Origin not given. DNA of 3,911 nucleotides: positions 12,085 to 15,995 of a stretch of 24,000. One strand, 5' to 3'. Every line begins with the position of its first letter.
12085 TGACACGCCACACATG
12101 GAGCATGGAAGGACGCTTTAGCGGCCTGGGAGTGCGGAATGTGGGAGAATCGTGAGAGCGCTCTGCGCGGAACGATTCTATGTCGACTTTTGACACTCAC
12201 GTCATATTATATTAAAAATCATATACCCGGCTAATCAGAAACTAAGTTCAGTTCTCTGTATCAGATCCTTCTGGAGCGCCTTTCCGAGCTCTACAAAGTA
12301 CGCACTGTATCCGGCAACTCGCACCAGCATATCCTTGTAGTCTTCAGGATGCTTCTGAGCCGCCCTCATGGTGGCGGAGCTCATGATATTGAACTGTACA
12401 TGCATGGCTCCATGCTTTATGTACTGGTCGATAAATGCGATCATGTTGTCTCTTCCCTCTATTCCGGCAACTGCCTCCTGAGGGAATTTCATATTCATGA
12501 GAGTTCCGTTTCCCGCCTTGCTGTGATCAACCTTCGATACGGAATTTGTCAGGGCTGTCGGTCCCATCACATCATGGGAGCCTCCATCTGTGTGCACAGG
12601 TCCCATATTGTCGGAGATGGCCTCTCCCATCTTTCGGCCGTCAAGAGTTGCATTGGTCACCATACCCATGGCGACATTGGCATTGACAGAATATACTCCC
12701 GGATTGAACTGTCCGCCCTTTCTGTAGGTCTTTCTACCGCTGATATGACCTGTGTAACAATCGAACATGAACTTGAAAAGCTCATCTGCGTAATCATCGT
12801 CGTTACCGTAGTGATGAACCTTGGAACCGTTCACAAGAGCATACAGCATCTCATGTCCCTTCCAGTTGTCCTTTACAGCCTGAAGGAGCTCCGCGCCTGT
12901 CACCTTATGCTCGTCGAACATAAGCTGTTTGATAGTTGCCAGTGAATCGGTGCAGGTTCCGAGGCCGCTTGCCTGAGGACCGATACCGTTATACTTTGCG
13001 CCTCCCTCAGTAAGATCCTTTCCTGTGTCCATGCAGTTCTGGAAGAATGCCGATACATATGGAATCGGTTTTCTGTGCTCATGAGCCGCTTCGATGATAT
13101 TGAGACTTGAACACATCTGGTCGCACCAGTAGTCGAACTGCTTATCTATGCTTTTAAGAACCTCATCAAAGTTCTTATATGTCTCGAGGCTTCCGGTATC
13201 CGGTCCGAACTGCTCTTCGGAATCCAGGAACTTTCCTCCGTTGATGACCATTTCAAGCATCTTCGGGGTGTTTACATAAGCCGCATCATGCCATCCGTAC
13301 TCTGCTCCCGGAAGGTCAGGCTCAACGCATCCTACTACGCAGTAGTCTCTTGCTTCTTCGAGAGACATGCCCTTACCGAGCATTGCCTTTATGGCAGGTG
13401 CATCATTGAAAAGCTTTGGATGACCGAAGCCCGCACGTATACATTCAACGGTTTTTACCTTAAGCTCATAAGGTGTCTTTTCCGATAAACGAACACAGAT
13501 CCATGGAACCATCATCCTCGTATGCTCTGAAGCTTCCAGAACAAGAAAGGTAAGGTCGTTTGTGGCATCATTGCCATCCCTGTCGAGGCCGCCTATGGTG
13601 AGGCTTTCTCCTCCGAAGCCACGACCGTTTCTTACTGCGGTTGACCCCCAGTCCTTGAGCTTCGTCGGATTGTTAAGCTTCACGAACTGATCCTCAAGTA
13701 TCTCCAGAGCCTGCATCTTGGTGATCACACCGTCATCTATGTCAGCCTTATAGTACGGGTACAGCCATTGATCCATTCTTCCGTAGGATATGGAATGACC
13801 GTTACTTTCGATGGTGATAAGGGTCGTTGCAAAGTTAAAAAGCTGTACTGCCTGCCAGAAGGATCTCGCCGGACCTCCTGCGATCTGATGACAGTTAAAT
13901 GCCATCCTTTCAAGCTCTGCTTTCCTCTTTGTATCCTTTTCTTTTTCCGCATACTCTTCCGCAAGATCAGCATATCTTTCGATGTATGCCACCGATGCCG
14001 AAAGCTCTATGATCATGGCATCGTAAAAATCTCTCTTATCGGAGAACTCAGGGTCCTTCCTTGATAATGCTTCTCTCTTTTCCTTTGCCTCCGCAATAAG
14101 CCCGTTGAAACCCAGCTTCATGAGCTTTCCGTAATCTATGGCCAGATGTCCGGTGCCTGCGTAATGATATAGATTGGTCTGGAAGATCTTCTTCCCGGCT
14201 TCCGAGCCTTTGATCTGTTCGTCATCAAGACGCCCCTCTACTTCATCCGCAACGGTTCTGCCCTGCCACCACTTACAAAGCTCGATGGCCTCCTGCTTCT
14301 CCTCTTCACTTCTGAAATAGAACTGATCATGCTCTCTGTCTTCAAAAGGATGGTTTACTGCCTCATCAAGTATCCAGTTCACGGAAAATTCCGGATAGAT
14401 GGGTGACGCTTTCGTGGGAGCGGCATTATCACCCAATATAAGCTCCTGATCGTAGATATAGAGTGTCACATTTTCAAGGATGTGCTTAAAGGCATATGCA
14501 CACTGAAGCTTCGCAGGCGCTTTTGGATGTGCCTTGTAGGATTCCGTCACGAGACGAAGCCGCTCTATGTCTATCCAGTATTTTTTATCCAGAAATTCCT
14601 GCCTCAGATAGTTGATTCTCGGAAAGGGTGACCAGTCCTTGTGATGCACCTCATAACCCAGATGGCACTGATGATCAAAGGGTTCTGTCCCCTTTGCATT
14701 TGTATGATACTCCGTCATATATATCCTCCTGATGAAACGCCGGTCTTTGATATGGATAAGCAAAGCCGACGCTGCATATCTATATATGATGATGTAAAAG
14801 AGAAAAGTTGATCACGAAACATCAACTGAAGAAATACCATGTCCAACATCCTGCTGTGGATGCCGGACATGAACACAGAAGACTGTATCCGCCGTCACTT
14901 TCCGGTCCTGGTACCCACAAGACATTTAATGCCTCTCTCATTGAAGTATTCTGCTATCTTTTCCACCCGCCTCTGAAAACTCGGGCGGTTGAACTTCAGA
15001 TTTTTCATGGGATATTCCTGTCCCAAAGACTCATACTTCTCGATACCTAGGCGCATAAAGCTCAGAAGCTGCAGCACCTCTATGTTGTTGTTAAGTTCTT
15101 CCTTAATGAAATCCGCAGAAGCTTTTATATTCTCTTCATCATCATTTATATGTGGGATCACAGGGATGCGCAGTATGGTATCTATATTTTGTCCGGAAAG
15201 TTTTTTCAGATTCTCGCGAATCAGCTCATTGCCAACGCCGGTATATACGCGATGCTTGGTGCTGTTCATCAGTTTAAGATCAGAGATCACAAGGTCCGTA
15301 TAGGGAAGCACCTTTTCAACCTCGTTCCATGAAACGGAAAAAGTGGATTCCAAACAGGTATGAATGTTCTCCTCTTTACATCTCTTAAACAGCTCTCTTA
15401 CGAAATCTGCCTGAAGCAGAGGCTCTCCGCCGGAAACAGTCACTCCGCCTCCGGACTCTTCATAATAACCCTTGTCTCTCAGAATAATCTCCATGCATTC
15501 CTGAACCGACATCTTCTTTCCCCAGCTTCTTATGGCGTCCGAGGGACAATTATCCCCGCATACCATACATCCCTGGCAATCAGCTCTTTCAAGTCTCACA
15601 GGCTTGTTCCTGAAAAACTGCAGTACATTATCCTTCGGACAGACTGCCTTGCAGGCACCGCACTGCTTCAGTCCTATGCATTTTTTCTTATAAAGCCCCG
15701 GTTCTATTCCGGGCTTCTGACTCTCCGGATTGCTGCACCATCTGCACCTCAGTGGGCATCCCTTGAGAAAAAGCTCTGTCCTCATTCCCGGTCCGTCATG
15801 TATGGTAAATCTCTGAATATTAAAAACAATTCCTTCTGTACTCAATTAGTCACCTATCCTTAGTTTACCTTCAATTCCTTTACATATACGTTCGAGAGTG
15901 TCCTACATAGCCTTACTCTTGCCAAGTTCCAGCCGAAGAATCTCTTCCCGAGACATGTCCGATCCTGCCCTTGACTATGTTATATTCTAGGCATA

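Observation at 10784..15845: Glycyl-radical-enzyme module (activase, GRE, Fe-ADH) placed head-to-tail with the sulfo-TAL operon: predicted single-organism route from SQ beyond DHPS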

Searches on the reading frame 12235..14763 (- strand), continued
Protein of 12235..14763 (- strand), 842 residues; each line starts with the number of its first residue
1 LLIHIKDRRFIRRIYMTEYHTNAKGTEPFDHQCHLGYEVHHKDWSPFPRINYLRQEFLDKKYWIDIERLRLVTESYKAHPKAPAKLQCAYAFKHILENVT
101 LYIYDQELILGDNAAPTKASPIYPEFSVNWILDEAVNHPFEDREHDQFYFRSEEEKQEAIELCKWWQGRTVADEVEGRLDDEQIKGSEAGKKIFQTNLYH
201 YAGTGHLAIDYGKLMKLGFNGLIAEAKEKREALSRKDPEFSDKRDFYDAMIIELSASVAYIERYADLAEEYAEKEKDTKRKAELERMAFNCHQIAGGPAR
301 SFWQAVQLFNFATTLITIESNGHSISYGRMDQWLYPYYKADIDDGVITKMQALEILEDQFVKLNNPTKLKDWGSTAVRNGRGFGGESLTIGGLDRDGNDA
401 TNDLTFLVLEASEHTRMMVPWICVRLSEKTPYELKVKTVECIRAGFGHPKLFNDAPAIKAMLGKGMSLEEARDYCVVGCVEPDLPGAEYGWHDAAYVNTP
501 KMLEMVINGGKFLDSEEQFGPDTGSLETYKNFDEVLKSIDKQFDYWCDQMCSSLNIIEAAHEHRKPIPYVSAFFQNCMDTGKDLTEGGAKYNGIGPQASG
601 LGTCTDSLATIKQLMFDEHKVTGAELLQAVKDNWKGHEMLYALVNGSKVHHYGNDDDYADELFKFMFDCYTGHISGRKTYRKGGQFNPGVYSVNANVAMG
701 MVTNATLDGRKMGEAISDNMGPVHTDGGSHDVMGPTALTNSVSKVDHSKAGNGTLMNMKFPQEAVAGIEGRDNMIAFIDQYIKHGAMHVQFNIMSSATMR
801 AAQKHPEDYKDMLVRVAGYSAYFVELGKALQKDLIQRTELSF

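Call 68: search_protein_families(library=pfam, proteins=[L082:22494-23288:+, L082:24495-25880:+, L082:17708-18811:+, L082:12573-14234:+, L082:11541-12560:+, L082:10693-11544:+, L082:27879-29384:+])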
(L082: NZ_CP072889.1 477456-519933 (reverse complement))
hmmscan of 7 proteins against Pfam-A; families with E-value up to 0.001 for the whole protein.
L082:22494-23288:+ (264 aa): 1 family
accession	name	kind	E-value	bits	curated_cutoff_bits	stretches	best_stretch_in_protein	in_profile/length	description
PF01925.25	TauE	-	2.6e-21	76.8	32.6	1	16-255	5-237/237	Sulfite exporter TauE/SafE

L082:24495-25880:+ (461 aa): 2 families
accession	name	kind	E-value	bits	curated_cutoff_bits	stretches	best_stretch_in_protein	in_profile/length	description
PF00939.25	Na_sulph_symp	-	1.7e-23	83.8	27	2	8-145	2-143/472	Sodium:sulfate symporter transmembrane region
PF03600.22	CitMHS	-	4e-19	69.3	31.9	1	48-401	2-334/336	Citrate transporter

L082:17708-18811:+ (367 aa): 2 families
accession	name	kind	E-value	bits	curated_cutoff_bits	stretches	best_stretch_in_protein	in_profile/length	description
PF00196.25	GerE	-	4.4e-13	49.1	23.5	1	308-361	2-55/57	Bacterial regulatory proteins, luxR family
PF08281.18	Sigma70_r4_2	-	0.00038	20.5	25.7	1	323-351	26-54/54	Sigma-70, region 4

L082:12573-14234:+ (553 aa): 2 families
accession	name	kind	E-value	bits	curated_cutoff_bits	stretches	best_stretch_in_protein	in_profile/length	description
PF03613.19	EIID-AGA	-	2.5e-87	292.9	25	1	285-549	1-265/265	PTS system mannose/fructose/sorbose family IID component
PF03609.19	EII-Sor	-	8e-64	215.7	26.3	1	2-234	1-232/233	PTS system sorbose-specific iic component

L082:11541-12560:+ (339 aa): 3 families
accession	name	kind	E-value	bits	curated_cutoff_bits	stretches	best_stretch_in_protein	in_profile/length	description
PF08240.17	ADH_N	-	3e-28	98.6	23.5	1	29-135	2-103/104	Alcohol dehydrogenase GroES-like domain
PF00107.32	ADH_zinc_N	-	1.2e-22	80.7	31.8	1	174-297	1-128/129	Zinc-binding dehydrogenase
PF16912.11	Glu_dehyd_C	-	1.2e-08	35.1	34.9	1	142-262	3-135/211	Glucose dehydrogenase C-terminus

L082:10693-11544:+ (283 aa): 3 families
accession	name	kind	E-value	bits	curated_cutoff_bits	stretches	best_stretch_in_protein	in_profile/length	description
PF01116.26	F_bP_aldolase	-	3.3e-93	312.7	25.5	1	4-280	1-274/277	Fructose-bisphosphate aldolase class-II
PF03060.21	NMO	-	0.00012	22.1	28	1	160-245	148-235/331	Nitronate monooxygenase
PF00977.27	His_biosynth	-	0.00016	21.7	23.6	1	148-235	22-105/228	Histidine biosynthesis protein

L082:27879-29384:+ (501 aa): 2 families
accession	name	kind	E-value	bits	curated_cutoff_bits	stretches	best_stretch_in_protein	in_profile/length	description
PF13520.12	AA_permease_2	-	3.5e-42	145.3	27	1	13-439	1-409/427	Amino acid permease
PF00324.27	AA_permease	-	2.4e-14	53.3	24.6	1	37-443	24-426/470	Amino acid permease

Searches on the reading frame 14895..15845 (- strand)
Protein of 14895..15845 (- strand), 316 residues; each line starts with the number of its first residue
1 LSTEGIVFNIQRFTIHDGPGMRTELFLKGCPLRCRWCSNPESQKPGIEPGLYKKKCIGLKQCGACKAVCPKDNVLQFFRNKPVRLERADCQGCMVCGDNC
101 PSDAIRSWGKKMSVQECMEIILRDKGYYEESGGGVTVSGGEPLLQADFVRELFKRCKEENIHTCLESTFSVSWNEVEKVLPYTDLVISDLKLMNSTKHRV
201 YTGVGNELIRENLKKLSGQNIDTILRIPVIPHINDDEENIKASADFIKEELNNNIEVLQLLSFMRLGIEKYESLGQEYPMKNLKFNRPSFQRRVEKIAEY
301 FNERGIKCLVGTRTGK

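Call 4: search_protein_families(library=pfam, proteins=[window:14895-15845:-])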
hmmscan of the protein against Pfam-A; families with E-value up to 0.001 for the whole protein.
window:14895-15845:- (316 aa): 8 families
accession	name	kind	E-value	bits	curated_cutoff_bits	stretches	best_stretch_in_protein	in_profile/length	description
PF04055.27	Radical_SAM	-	2e-16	61.1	29.5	1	90-240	11-162/166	Radical SAM superfamily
PF13353.11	Fer4_12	-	8.5e-14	52.5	22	2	91-187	13-113/137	4Fe-4S single cluster domain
PF14697.11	Fer4_21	-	7.4e-06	26.4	35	1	54-106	6-58/59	4Fe-4S dicluster domain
PF13187.11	Fer4_9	-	4.7e-05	23.8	27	1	61-105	4-52/52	4Fe-4S dicluster domain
PF13237.11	Fer4_10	-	6.4e-05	23.2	25.5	1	53-101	6-53/53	4Fe-4S dicluster domain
PF00037.32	Fer4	-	0.00036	20.7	21.1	0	89-106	7-24/24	4Fe-4S binding domain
PF12838.12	Fer4_7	-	0.00037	21.3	27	1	56-104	2-52/52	4Fe-4S dicluster domain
PF13484.11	Fer4_16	-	0.00041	21.5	30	0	90-120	2-32/66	4Fe-4S double cluster binding domain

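Call 9: search_protein_families(library=ncbifam, proteins=[window:14895-15845:-])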
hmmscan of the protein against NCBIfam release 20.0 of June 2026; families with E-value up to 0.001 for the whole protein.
window:14895-15845:- (316 aa): 33 families (the best 25 are shown)
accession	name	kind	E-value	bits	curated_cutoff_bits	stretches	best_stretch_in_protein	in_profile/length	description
NF048008.1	SfplDhtActHpfHKleb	equivalog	3.6e-160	532.3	500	1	6-313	1-308/308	(2S)-3-sulfopropanediol dehydratase activating enzyme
TIGR02494.1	PFLE_PFLC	subfamily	6.5e-99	330.9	174.35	1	7-299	1-290/293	glycyl-radical enzyme activating protein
NF048010.1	SfplDhtActHpsHDes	equivalog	1.8e-97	325.7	430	1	3-286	4-287/298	(2S)-3-sulfopropanediol dehydratase activating enzyme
NF043069.1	T4HPD_activ_SAM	equivalog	6.6e-92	308.1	425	1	5-311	2-298/299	trans-4-hydroxy-L-proline dehydratase activase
NF033719.1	ind_deCO2_activ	equivalog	7.9e-87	291.3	425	1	5-310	1-302/302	indoleacetate decarboxylase activase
NF033717.2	HPDL_rSAM_activ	equivalog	1e-82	277.9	420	1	4-314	3-309/311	4-hydroxyphenylacetate decarboxylase activase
TIGR04395.1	cutC_activ_rSAM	equivalog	2.8e-79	266.6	360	1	5-300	5-296/309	choline TMA-lyase-activating enzyme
TIGR04003.1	rSAM_BssD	equivalog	6.3e-70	235.8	496.45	1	6-307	2-302/314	[benzylsuccinate synthase]-activating enzyme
TIGR02493.1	PFLA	equivalog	7.3e-59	199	231.75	2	91-298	23-232/235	pyruvate formate-lyase-activating protein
NF007483.0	PRK10076.1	equivalog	1e-55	189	326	2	89-311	75-291/292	[formate-C-acetyltransferase]-activating enzyme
NF008356.0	PRK11145.1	equivalog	1.1e-49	168.9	375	2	91-307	28-243/246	pyruvate formate lyase 1-activating protein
TIGR04041.1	activase_YjjW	hypoth_equivalog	3.2e-46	158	250.2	1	5-273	2-248/276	YjjW family glycine radical enzyme activase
TIGR02495.1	NrdG2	equivalog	5.6e-17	61.7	131.15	2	91-252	24-185/193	anaerobic ribonucleoside-triphosphate reductase activating protein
TIGR02491.1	NrdG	equivalog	9.8e-12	45.1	126.1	1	8-44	3-39/154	anaerobic ribonucleoside-triphosphate reductase activating protein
TIGR02179.1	PorD_KorD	subfamily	2.7e-08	33.8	60.05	1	48-106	19-73/78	2-oxoacid:acceptor oxidoreductase, delta subunit, pyruvate/2-ketoisovalerate family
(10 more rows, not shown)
